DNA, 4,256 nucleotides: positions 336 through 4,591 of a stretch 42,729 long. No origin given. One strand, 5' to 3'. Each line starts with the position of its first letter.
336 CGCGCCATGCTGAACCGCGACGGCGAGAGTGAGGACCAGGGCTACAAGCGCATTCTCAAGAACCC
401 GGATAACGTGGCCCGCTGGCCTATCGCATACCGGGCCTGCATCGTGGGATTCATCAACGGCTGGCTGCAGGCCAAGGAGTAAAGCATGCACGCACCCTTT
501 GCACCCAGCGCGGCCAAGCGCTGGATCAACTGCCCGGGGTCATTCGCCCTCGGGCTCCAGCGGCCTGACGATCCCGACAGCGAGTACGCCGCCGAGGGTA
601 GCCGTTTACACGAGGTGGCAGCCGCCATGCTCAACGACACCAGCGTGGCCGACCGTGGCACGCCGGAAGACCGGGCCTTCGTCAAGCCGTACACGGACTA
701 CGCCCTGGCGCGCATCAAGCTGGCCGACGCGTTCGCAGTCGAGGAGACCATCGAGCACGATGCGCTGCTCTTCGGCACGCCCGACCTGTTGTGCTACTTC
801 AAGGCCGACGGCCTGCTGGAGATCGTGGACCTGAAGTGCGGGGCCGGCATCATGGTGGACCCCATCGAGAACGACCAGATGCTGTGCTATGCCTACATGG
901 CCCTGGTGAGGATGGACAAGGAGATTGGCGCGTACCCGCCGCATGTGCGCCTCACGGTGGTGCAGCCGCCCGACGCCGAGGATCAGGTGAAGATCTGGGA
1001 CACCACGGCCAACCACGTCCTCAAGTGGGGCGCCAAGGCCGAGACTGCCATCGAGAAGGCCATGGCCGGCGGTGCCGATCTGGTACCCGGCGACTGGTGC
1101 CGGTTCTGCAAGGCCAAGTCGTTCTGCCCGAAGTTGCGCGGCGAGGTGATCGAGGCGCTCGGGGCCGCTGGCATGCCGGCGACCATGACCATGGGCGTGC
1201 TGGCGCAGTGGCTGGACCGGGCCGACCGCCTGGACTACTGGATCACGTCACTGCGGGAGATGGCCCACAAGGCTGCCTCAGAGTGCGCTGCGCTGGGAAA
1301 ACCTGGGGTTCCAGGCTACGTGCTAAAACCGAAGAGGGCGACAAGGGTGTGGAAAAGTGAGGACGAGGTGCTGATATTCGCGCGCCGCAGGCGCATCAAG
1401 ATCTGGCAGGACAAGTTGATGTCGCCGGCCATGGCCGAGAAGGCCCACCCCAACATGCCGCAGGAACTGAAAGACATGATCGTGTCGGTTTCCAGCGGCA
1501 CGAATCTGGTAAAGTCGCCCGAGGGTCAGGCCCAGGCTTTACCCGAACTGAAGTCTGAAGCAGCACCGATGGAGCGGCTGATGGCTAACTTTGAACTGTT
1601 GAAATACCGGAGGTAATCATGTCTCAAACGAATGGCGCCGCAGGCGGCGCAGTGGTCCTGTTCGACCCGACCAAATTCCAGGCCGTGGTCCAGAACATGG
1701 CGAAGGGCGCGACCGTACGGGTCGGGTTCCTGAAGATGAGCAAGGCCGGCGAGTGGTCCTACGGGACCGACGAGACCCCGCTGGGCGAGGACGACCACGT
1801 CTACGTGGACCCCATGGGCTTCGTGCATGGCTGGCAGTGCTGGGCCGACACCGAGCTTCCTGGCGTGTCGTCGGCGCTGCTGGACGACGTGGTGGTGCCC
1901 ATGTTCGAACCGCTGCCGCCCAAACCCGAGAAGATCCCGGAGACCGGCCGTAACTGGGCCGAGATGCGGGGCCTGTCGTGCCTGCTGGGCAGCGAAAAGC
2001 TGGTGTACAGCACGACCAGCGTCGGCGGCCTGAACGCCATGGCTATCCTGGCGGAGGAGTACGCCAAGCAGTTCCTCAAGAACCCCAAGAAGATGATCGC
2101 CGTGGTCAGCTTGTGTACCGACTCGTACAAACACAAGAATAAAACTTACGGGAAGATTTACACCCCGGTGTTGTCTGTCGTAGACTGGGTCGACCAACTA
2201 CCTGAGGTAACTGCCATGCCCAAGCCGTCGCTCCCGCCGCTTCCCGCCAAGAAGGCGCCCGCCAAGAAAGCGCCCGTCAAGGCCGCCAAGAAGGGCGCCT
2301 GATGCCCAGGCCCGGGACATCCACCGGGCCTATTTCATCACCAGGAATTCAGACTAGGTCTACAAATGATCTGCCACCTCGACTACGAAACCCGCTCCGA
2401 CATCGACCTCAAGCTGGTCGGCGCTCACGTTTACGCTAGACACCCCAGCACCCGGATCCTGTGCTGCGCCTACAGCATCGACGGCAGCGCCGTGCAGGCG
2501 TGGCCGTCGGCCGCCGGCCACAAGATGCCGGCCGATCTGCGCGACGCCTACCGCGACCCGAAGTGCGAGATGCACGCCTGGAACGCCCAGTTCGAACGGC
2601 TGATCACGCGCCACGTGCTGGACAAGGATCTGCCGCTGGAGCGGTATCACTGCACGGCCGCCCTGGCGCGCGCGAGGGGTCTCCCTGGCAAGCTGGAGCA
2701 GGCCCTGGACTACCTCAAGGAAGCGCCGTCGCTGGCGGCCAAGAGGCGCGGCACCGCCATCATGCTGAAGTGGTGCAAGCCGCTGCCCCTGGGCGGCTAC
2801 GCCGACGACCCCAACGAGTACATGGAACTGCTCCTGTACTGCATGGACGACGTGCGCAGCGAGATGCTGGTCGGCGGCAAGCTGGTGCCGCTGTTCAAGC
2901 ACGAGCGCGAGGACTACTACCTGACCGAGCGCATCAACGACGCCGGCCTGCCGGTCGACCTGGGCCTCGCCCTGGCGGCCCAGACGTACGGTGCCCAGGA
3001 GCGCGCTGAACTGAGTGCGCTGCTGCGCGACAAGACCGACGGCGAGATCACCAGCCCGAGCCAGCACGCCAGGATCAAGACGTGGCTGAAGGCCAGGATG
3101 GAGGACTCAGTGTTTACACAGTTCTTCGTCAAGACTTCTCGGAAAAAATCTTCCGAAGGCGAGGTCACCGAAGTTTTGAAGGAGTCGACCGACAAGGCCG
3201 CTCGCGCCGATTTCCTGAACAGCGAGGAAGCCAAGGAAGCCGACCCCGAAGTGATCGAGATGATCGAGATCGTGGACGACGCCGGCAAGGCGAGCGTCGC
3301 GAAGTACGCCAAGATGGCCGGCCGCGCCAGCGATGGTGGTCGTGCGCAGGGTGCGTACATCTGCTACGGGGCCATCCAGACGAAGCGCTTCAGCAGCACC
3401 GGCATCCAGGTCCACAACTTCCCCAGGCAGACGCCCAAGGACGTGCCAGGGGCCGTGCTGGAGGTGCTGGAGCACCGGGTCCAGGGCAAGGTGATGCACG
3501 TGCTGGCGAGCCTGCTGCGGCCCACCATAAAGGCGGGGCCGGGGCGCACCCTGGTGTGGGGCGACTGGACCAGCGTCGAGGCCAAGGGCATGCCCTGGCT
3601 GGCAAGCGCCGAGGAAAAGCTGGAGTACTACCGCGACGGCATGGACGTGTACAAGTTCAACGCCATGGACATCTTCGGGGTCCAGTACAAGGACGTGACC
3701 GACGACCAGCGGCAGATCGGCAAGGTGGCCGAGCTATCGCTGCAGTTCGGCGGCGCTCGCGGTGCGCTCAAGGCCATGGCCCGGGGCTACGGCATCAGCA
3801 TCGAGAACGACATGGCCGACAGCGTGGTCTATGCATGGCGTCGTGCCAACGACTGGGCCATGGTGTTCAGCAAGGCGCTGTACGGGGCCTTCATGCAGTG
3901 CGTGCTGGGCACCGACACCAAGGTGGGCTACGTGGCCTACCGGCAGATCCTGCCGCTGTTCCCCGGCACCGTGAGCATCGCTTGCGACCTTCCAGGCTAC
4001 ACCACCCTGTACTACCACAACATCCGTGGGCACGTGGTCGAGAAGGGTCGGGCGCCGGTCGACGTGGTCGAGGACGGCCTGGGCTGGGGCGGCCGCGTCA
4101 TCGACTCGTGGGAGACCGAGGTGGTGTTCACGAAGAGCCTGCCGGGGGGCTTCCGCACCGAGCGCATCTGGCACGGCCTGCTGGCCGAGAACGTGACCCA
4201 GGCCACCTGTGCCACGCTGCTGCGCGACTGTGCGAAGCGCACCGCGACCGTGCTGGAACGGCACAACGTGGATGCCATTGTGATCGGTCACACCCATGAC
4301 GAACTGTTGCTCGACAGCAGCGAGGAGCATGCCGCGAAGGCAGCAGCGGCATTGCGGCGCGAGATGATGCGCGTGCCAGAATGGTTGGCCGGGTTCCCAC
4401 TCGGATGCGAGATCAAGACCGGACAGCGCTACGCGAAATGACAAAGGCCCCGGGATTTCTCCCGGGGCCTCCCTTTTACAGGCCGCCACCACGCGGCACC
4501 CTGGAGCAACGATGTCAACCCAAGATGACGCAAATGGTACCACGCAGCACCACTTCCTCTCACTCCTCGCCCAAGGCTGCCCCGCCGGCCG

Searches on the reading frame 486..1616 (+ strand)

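Call 24: search_protein_families(library=phrogs, proteins=[window:486-1616:+], max_evalue=0.001)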
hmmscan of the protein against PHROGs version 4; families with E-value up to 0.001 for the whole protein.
window:486-1616:+ (376 aa): 3 families
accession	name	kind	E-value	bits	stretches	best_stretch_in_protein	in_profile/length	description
phrog_69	-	DNA, RNA and nucleotide metabolism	7.8e-59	201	1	1-343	86-457/501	exonuclease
phrog_3953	-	DNA, RNA and nucleotide metabolism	1.2e-17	65.2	1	2-191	13-183/186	exonuclease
phrog_466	-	DNA, RNA and nucleotide metabolism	0.00035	21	1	33-136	210-315/446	exonuclease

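Call 25: search_protein_families(library=pfam, proteins=[window:486-1616:+], max_evalue=0.001)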
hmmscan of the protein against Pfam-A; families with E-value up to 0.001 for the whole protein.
window:486-1616:+ (376 aa): 2 families
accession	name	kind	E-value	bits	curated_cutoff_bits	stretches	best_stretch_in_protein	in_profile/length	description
PF10926.14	DUF2800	-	8.2e-53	180.3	21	1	2-343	1-362/368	Protein of unknown function (DUF2800)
PF12705.13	PDDEXK_1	-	7.3e-12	46.2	22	1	5-215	2-247/247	PD-(D/E)XK nuclease superfamily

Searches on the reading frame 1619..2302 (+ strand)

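Call 24: search_protein_families(library=phrogs, proteins=[window:1619-2302:+], max_evalue=0.001)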
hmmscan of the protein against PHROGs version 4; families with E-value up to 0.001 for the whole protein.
window:1619-2302:+ (227 aa): 1 family
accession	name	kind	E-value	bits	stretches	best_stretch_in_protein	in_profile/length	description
phrog_9528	-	DNA, RNA and nucleotide metabolism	1.1e-16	62.5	1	18-192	17-197/339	nucleotidyltransferase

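Call 25: search_protein_families(library=pfam, proteins=[window:1619-2302:+], max_evalue=0.001)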
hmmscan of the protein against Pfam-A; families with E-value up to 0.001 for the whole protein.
window:1619-2302:+ (227 aa): 0 families

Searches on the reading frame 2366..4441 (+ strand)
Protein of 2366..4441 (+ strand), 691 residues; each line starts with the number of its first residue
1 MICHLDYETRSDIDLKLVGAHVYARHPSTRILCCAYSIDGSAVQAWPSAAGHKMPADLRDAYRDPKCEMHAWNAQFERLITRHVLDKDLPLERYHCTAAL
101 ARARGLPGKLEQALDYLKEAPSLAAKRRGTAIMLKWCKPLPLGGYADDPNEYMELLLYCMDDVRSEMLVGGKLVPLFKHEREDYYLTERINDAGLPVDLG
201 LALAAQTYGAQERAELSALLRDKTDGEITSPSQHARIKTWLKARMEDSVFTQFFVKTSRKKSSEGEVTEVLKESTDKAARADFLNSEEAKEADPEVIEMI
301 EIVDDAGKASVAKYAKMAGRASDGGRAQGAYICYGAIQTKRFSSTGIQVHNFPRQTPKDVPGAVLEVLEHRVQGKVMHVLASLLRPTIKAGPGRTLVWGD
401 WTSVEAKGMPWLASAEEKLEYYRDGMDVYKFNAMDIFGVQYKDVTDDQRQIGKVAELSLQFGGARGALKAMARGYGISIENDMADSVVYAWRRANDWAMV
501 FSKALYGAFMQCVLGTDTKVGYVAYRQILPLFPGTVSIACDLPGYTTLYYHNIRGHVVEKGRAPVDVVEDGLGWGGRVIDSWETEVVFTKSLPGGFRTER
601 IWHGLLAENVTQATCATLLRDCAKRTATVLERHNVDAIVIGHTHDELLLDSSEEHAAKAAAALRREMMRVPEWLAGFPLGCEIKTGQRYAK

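Call 24: search_protein_families(library=phrogs, proteins=[window:2366-4441:+], max_evalue=0.001)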
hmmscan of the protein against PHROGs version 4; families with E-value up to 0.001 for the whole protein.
window:2366-4441:+ (691 aa): 4 families
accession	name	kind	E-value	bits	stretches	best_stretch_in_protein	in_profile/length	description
phrog_17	-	DNA, RNA and nucleotide metabolism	9.8e-74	250.1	1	2-691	672-1232/1445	DNA polymerase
phrog_10285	-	DNA, RNA and nucleotide metabolism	9.8e-24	85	1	380-685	41-314/321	DNA polymerase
phrog_7766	-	DNA, RNA and nucleotide metabolism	6.8e-13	49.4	1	479-691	3-185/186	DNA polymerase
phrog_2573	-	DNA, RNA and nucleotide metabolism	1.1e-08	35.6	0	393-480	16-114/336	DNA polymerase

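Call 25: search_protein_families(library=pfam, proteins=[window:2366-4441:+], max_evalue=0.001)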
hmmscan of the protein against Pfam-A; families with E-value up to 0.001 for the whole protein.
window:2366-4441:+ (691 aa): 1 family
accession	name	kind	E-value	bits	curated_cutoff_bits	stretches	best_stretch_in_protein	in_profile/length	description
PF00476.26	DNA_pol_A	-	5.7e-15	55.6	34.3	2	338-469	117-227/381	DNA polymerase family A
